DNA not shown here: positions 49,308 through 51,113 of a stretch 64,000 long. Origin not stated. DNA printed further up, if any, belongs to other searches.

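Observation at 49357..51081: Low-GC island carrying a single Fic-family gene inserted between tgt and queA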

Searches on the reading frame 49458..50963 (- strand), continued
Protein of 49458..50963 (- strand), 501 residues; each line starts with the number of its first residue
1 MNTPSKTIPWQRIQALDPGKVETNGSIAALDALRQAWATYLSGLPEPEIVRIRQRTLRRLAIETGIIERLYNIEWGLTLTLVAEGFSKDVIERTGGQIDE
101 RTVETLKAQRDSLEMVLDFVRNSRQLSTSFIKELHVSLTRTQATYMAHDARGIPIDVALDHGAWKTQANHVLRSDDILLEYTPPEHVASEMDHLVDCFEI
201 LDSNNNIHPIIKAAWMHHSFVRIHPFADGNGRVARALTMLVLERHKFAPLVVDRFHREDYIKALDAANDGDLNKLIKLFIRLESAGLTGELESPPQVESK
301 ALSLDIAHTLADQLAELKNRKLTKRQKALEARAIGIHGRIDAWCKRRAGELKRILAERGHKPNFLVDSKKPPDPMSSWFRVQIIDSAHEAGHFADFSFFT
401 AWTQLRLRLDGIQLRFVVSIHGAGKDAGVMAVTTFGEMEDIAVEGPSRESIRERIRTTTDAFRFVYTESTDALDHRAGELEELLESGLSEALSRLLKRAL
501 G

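Call 40: search_dna_similar(query=window:49458-50963:-, collection=phages, mode=protein, max_rows=15)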
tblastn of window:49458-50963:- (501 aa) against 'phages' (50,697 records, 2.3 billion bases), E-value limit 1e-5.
Records with a match: 15; places in all: 15; records where one place covers at least 80% of the query: 0.
Best place of each record, by identity: <60% 15.
By first word of the organism name: Streptococcus 7; Mycobacterium 2; Listeria 2; Helicobacter 2; Bacteriophage 2.
By host as written in the record: Listeria monocytogenes 2; - 2; Mycolicibacterium smegmatis mc^2 155 (synonym: Mycobacterium smegmatis) 1; Helicobacter pylori Pt11444 1; Streptococcus intermedius ATCC_27335 1; Streptococcus intermedius JTH08 1; Streptococcus intermedius SK54 1; Streptococcus intermedius SRR387763 1; and 5 more.
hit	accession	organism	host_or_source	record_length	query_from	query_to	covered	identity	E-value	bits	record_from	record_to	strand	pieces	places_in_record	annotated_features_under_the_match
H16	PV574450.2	Mycobacterium Phage WST1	Mycolicibacterium smegmatis mc^2 155 ...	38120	57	295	48%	32.4%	3e-25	116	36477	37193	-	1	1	Fic family protein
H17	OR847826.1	Listeria phage LM 4-11-1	Listeria monocytogenes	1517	54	268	43%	24.9%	1e-6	57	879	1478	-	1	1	record has no annotation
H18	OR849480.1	Listeria phage LM 4-14-1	Listeria monocytogenes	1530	54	268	43%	24.9%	1e-6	57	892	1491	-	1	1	record has no annotation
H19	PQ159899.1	Helicobacter phage Pt11444_1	Helicobacter pylori Pt11444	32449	82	272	38%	26.8%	4e-8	62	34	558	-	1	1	Fic family protein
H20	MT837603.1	Bacteriophage sp.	human fecal samples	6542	99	279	36%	27.0%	4e-7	59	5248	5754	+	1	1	record has no annotation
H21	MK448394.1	Streptococcus satellite phage Javan277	Streptococcus intermedius ATCC_27335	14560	101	277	35%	27.2%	3e-7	59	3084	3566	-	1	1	hypothetical protein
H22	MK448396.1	Streptococcus satellite phage Javan280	Streptococcus intermedius JTH08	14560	101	277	35%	27.2%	3e-7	59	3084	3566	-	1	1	hypothetical protein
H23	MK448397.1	Streptococcus satellite phage Javan281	Streptococcus intermedius SK54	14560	101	277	35%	27.2%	3e-7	59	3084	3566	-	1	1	hypothetical protein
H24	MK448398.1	Streptococcus satellite phage Javan282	Streptococcus intermedius SRR387763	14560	101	277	35%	27.2%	3e-7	59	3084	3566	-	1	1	hypothetical protein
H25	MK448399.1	Streptococcus satellite phage Javan283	Streptococcus intermedius SRR387765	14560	101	277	35%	27.2%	3e-7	59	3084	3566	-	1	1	hypothetical protein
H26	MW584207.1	Mycobacterium phage prophiGD12-2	Mycobacterium abscessus GD12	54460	100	244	29%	31.8%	1e-7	61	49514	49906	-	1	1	82: Fic family protein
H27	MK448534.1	Streptococcus satellite phage Javan547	Streptococcus sanguinis SK160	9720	101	277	35%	25.0%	1e-6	57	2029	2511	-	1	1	hypothetical protein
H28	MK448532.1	Streptococcus satellite phage Javan545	Streptococcus sanguinis FSS4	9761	101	277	35%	25.0%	9e-6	54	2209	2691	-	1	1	hypothetical protein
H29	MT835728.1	Bacteriophage sp.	human fecal samples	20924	126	269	29%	30.3%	1e-7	61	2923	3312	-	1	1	record has no annotation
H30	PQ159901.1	Helicobacter phage Pt11468_1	Helicobacter pylori Pt11468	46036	160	291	26%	32.8%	6e-9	65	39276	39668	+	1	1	Fic family protein | Fic/DOC family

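Call 42: search_protein_families(library=pfam, proteins=[L002:243-1529:+, L002:1542-2597:+, L002:2587-3063:+], max_evalue=0.1)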
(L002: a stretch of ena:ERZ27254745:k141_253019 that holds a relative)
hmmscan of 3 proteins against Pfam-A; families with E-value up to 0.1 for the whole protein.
L002:243-1529:+ (428 aa): 9 families
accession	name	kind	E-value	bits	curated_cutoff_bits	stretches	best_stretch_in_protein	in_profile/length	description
PF06745.19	ATPase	-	5.8e-16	59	26.6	1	36-232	16-222/231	KaiC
PF13481.12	AAA_25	-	1.1e-11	45.2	27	1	33-184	26-195/195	AAA domain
PF13479.12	AAA_24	-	4.6e-06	27.1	27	1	42-144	5-74/195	AAA domain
PF03796.21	DnaB_C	-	0.00054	19.9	27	1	26-100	6-81/255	DnaB-like helicase C terminal domain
PF20720.3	nSTAND3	-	0.00092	19.4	27.2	1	40-75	18-52/155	Novel STAND NTPase 3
PF13401.12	AAA_22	-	0.0012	19.6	27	1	40-175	6-120/130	AAA domain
PF03193.22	RsgA_GTPase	-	0.065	13.5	30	0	23-59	90-126/174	RsgA GTPase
PF25199.1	nSTAND_NTPase5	-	0.079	13.2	34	0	41-81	43-83/145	Novel STAND NTPase 5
PF13191.12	AAA_16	-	0.099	13.6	32.6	0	40-68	25-59/167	AAA ATPase domain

L002:1542-2597:+ (351 aa): 5 families
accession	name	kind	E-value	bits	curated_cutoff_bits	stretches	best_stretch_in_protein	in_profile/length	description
PF13166.12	AAA_13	-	0.00028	20.2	36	1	13-182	285-447/713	AAA domain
PF06008.19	Laminin_I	-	0.01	16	34.6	1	64-217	16-163/259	Laminin Domain I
PF24319.2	DUF7491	-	0.03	15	30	1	75-129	29-83/90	Coiled-coil region of unknown function (DUF7491)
PF10186.14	ATG14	-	0.031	13.8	33.2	1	19-150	45-153/347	Vacuolar sorting 38 and autophagy-related subunit 14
PF24423.1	OVT1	-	0.042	14.7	30.9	1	15-92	19-92/100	Major antigen, helical domain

L002:2587-3063:+ (158 aa): 2 families
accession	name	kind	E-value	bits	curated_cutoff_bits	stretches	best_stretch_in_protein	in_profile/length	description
PF13669.12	Glyoxalase_4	-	0.04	14.7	27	1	75-132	49-96/109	Glyoxalase/Bleomycin resistance protein/Dioxygenase superfamily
PF00239.26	Resolvase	-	0.083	13.4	23.3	0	82-141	52-107/145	Resolvase, N terminal domain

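Call 43: search_protein_families(library=padloc, proteins=[L002:243-1529:+, L002:1542-2597:+, L002:2587-3063:+], max_evalue=0.1)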
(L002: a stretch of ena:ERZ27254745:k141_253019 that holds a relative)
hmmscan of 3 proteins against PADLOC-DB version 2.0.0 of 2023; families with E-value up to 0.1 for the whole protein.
L002:243-1529:+ (428 aa): 5 families
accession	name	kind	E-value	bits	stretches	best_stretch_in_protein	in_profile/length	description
PDLC04140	mad8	-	5.4e-05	20.8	1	37-83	25-70/314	mads_8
PDLC02422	PprDinG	-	0.0064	12.7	1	40-75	194-229/930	-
PDLC00915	TRIP13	-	0.017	12.5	0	37-61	61-85/302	TRIP13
PDLC05079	PDC-S73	-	0.024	11.4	1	38-73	190-225/752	-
PDLC02372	Nhi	-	0.047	10.3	1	30-86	191-246/470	-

L002:1542-2597:+ (351 aa): 20 families
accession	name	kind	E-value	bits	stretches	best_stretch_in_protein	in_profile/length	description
PDLC00580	JetC3|JetC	-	6e-05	19.5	1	8-181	253-428/1068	DUF3584 domain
PDLC00581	JetC3|JetC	-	0.0005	16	1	11-183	786-961/1473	DUF3584 domain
PDLC00551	JetC2|JetC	-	0.00068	15.6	1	14-177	802-963/1365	DUF3584 domain; MukB-like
PDLC00582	JetC3|JetC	-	0.0014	14.4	1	14-164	780-928/1472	DUF3584 domain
PDLC00583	JetC3|JetC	-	0.0026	13.6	1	6-180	790-964/1471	DUF3584 domain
PDLC00519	JetC1|JetC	-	0.0058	12.9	1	41-164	670-793/1097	DUF3584 domain; MukB-like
PDLC03865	LmuB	-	0.0059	12.8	1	34-158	369-782/1007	-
PDLC00505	JetC1|JetC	-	0.0069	12.5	1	42-180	676-812/1118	DUF3584 domain; MukB-like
PDLC00550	JetC2|JetC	-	0.0081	11.9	1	28-171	337-478/1355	DUF3584 domain; MukB-like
PDLC00553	JetC2|JetC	-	0.012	11.5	1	5-194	852-1044/1361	DUF3584 domain; MukB-like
PDLC02730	PbeC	-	0.013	12.3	1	11-157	380-527/651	PbeC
PDLC00513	JetC1|JetC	-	0.015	11.3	1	48-217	268-431/1140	DUF3584 domain; MukB-like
PDLC00512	JetC1|JetC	-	0.033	10.2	1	28-195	685-848/1123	DUF3584 domain; MukB-like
PDLC00518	JetC1|JetC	-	0.033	10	1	17-183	278-443/1112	DUF3584 domain; MukB-like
PDLC00006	DruC1|DruC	-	0.052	10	1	13-161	184-333/626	Unknown function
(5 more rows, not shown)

L002:2587-3063:+ (158 aa): 0 families

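Call 45: find_encoding_contigs(protein=P0052, flank=6000, max_places=2)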
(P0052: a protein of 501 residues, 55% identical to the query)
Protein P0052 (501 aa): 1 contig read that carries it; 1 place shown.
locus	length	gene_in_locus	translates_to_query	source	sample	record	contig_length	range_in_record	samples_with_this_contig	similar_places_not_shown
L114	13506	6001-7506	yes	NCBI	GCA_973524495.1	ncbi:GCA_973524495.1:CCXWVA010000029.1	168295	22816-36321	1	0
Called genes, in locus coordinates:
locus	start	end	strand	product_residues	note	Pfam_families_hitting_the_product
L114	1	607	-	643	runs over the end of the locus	PF00432:Prenyltrans (faint), PF13249:SQHop_cyclase_N, PF13243:SQHop_cyclase_C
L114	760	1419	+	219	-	PF00440:TetR_N, PF13305:TetR_C_33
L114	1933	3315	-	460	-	PF13304:AAA_21, PF13175:AAA_15, PF12476:DUF3696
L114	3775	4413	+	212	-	-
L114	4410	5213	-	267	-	PF01987:AIM24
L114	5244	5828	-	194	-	PF00583:Acetyltransf_1 (weak)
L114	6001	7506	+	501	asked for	PF02661:Fic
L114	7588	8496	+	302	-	-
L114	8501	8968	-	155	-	PF00903:Glyoxalase, PF18029:Glyoxalase_6 (weak), PF22656:At5g48480-like_N (weak)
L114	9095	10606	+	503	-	PF01464:SLT, PF01476:LysM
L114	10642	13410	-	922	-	PF00069:Pkinase, PF01636:APH (faint), PF07714:PK_Tyr_Ser-Thr, PF26550:Tricorn_2nd (faint), PF07676:PD40 (faint), PF26549:Tricorn_N (weak)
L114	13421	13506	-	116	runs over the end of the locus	PF00903:Glyoxalase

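Call 46: find_encoding_contigs(protein=P0013, flank=6000, max_places=2)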
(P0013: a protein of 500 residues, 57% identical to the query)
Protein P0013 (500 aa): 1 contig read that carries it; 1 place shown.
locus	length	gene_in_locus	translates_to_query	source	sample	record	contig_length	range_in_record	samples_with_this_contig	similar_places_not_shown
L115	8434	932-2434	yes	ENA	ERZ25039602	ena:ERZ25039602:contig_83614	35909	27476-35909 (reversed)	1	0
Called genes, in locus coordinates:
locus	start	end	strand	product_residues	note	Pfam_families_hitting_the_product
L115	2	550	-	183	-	?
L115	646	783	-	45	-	-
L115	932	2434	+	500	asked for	PF02661:Fic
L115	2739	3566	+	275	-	-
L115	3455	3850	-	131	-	PF02543:Carbam_trans_N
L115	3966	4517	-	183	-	PF02543:Carbam_trans_N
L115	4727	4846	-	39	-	PF19451:DUF5989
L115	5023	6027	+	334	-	PF00881:Nitroreductase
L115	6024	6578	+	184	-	-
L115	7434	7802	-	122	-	PF02656:DUF202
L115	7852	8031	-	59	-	-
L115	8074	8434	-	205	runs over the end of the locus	PF00561:Abhydrolase_1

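Call 47: find_encoding_contigs(protein=P0041, flank=6000, max_places=2)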
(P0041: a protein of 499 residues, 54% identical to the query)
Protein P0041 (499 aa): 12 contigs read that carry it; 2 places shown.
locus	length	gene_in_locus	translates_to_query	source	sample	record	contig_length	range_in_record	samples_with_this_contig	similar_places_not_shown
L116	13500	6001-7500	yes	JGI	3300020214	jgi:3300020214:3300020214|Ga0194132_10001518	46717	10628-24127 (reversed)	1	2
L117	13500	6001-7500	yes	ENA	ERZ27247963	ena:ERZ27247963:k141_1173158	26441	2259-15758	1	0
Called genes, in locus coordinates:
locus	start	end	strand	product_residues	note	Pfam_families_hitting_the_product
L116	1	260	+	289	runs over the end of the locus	PF01263:Aldose_epim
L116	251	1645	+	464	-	PF00202:Aminotran_3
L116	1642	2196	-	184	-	PF07152:YaeQ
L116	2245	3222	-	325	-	PF04392:ABC_sub_bind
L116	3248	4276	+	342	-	PF04909:Amidohydro_2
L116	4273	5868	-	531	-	PF00743:FMO-like, PF01266:DAO (faint), PF07992:Pyr_redox_2, PF13450:NAD_binding_8, PF13738:Pyr_redox_3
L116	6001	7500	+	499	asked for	PF02661:Fic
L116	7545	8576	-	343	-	PF00296:Bac_luciferase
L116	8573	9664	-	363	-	PF02958:EcKL, PF01636:APH, PF07914:DUF1679 (weak)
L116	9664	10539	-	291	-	PF02668:TauD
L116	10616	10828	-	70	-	-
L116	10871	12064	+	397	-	PF02515:CoA_transf_3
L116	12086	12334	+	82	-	-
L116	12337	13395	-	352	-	PF00296:Bac_luciferase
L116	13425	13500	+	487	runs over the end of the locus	PF03092:BT1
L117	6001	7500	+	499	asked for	PF02661:Fic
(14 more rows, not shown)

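Call 77: find_encoding_contigs(protein=P0066, flank=4000, max_places=4)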
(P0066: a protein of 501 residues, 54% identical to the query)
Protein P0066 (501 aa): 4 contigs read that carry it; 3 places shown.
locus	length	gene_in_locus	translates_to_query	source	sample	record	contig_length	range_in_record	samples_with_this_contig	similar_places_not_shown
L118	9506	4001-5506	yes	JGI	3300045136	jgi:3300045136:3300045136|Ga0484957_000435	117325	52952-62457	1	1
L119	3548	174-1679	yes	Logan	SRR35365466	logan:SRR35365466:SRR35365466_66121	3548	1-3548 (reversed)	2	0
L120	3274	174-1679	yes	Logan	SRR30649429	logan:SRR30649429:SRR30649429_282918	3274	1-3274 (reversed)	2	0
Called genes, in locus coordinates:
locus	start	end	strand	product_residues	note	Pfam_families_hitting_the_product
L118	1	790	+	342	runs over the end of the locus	PF01717:Meth_synt_2, PF08267:Meth_synt_1 (faint)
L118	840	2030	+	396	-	PF02515:CoA_transf_3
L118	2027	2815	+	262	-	PF00378:ECH_1, PF16113:ECH_2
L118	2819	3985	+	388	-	PF02771:Acyl-CoA_dh_N, PF02770:Acyl-CoA_dh_M, PF00441:Acyl-CoA_dh_1, PF08028:Acyl-CoA_dh_2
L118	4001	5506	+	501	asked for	PF02661:Fic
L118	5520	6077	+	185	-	PF06475:Glycolipid_bind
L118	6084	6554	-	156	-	PF00210:Ferritin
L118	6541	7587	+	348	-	PF00682:HMGL-like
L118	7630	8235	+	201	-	PF01596:Methyltransf_3, PF13578:Methyltransf_24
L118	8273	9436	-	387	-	PF00285:Citrate_synt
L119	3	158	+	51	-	?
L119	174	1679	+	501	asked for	PF02661:Fic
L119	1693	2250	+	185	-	PF06475:Glycolipid_bind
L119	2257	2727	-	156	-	PF00210:Ferritin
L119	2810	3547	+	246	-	?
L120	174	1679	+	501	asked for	PF02661:Fic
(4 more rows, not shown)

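Call 78: find_encoding_contigs(protein=P0120, flank=4000, max_places=4)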
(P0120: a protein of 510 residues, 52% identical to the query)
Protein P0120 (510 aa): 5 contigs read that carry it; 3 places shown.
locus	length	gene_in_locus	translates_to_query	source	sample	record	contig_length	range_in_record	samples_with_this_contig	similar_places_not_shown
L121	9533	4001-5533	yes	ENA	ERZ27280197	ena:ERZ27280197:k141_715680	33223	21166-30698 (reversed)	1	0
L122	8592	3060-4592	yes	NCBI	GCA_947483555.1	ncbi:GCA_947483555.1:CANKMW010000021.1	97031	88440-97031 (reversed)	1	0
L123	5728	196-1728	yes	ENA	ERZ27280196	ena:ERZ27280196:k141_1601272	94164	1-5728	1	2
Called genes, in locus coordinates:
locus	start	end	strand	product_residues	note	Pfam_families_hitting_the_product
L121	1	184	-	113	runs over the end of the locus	-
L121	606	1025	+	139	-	-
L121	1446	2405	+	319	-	-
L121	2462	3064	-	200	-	PF13643:DUF4145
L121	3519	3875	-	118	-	-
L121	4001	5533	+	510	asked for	PF02661:Fic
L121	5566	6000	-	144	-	PF01541:GIY-YIG (faint), PF20815:GIY_YIG_2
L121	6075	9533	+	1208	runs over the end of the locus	PF13643:DUF4145 (weak), PF04313:HSDR_N (faint), PF00270:DEAD (weak), PF04851:ResIII, PF18766:SWI2_SNF2, PF00271:Helicase_C, PF08463:EcoEI_R_C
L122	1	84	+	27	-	?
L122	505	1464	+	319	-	-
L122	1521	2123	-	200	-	PF13643:DUF4145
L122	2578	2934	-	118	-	-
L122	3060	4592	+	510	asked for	PF02661:Fic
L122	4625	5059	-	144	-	PF01541:GIY-YIG (faint), PF20815:GIY_YIG_2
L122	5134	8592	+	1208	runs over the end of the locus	PF13643:DUF4145 (weak), PF04313:HSDR_N (faint), PF00270:DEAD (weak), PF04851:ResIII, PF18766:SWI2_SNF2, PF00271:Helicase_C, PF08463:EcoEI_R_C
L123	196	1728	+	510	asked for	PF02661:Fic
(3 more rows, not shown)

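Call 88: search_protein_families(library=padloc, proteins=[L114:1933-3315:-, L121:2462-3064:-, L121:5566-6000:-, L121:3519-3875:-, L121:1446-2405:+, L114:7588-8496:+, L115:2739-3566:+, L001:1264-1806:-], max_evalue=0.00001)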
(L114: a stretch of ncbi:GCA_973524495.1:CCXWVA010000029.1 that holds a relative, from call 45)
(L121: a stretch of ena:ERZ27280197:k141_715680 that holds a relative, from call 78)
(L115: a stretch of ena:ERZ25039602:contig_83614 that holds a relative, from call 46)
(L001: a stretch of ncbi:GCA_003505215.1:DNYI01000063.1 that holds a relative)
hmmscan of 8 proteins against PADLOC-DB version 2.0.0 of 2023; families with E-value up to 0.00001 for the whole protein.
L114:1933-3315:- (460 aa): 29 families (the best 25 are shown)
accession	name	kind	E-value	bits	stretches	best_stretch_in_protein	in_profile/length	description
PDLC04148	HEC-03B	-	1.3e-154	513.7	1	1-456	1-453/458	-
PDLC03878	NsnB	-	3.7e-59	199.2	1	1-438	1-333/345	-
PDLC04707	PDC-M55A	-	3.4e-58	195.6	1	2-456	3-418/421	-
PDLC02980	AriA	-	5.6e-20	70.5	1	309-386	226-303/304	-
PDLC02979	AriA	-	4.8e-18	64.1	1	315-385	294-372/373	-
PDLC04178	HEC-01A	-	1.7e-14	51.7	1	2-51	9-57/399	-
PDLC04391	PDC-M07A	-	3.9e-14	50.5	1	1-52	1-51/412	-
PDLC04392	PDC-M07A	-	5.7e-14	50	1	1-113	1-112/432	-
PDLC04393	PDC-M07A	-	3.6e-13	47.3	1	1-115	1-116/435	-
PDLC04389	PDC-M07A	-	1.7e-11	41.8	1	2-53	6-56/443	-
PDLC04179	HEC-01A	-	5.7e-11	40.2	1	329-390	348-409/459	-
PDLC04177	HEC-01A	-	9.7e-11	39.3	0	332-391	288-345/393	-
PDLC02335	AbiLi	-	1.8e-10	38.4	0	329-450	184-290/326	AbiLi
PDLC04214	HEC-02A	-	3.4e-10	37.7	0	327-391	224-287/338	-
PDLC00090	GajA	-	7e-10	36.2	1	2-45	3-47/659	AAA ATPase domain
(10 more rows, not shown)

L121:2462-3064:- (200 aa): 1 family
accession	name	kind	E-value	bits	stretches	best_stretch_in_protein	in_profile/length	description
PDLC04109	PD-T7-4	-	1.3e-12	45.7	1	41-156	61-176/211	-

L121:5566-6000:- (144 aa): 0 families

L121:3519-3875:- (118 aa): 0 families

L121:1446-2405:+ (319 aa): 0 families

L114:7588-8496:+ (302 aa): 0 families

L115:2739-3566:+ (275 aa): 0 families

L001:1264-1806:- (180 aa): 0 families
